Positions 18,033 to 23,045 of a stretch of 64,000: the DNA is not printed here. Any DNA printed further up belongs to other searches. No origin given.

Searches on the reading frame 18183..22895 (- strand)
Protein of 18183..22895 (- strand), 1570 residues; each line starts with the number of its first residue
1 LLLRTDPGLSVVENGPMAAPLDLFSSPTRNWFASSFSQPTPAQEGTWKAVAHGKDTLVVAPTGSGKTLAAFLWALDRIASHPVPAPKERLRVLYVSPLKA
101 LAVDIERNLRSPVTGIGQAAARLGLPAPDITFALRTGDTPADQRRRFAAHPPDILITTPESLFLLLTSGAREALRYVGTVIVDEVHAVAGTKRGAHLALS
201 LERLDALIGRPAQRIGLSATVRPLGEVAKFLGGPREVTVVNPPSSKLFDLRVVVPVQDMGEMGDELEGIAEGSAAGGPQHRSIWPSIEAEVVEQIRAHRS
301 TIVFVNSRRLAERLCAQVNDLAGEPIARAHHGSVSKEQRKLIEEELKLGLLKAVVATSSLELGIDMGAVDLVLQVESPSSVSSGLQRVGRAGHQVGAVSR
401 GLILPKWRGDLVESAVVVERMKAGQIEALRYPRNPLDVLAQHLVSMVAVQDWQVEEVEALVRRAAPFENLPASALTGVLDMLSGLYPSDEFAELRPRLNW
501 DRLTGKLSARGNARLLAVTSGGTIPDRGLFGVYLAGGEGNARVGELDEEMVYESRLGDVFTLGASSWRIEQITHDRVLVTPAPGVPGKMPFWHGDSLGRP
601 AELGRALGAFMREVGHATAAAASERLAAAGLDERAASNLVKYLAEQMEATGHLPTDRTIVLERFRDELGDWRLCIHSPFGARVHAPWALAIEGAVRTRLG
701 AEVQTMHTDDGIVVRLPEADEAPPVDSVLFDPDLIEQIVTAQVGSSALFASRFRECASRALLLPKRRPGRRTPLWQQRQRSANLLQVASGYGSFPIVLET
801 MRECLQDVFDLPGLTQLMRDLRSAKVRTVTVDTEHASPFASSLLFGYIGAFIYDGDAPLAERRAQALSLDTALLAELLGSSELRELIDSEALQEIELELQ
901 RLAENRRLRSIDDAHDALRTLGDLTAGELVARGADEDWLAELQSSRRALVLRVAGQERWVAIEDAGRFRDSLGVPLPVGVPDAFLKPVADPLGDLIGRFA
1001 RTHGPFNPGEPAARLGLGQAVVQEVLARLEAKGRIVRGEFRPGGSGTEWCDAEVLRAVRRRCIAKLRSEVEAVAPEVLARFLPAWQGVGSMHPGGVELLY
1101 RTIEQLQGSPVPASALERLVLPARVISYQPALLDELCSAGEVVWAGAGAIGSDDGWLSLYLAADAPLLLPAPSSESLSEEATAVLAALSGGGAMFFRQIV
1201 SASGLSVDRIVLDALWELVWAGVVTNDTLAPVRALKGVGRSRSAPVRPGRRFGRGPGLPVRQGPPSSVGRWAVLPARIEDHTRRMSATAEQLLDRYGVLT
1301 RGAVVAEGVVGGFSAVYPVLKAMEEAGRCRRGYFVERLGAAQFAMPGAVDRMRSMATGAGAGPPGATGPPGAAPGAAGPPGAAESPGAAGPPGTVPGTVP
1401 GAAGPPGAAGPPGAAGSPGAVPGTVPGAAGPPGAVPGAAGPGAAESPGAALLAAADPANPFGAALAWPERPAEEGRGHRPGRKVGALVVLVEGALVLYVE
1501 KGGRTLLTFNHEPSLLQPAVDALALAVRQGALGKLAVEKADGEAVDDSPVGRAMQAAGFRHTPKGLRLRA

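Call 32: search_protein_families(library=pfam, proteins=[window:18183-22895:-], max_evalue=0.001)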
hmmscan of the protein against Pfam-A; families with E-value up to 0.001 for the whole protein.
window:18183-22895:- (1570 aa): 9 families
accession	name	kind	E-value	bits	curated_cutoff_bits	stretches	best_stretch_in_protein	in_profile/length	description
PF08494.16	DEAD_assoc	-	7.9e-63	212.2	23.5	1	653-840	1-191/191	DEAD/H associated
PF19306.5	WH_Lhr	-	3.9e-51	173.2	27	1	419-589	1-168/168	Large helicase-related protein, winged helix domain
PF23234.1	WH4_Lhr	-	3.6e-38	129.5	27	1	1280-1360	3-83/87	Large helicase-related protein, winged-helix domain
PF00270.35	DEAD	-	6.8e-33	114.2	26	1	40-222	1-161/167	DEAD/DEAH box helicase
PF23235.1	WH3_Lhr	-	9.2e-28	96.9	27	1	1076-1165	4-93/95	Large helicase-related protein, winged-helix domain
PF23236.1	WH2_Lhr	-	9.6e-23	81.2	27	1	885-987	1-105/105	Large helicase-related protein, winged-helix domain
PF00271.37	Helicase_C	-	6.9e-15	55.7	23.5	1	295-392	12-107/110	Helicase conserved C-terminal domain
PF04851.21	ResIII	-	4e-06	27.3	22.5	1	51-221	21-162/164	Type III restriction enzyme, res subunit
PF13481.12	AAA_25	-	0.0001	22.4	27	1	30-125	9-107/195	AAA domain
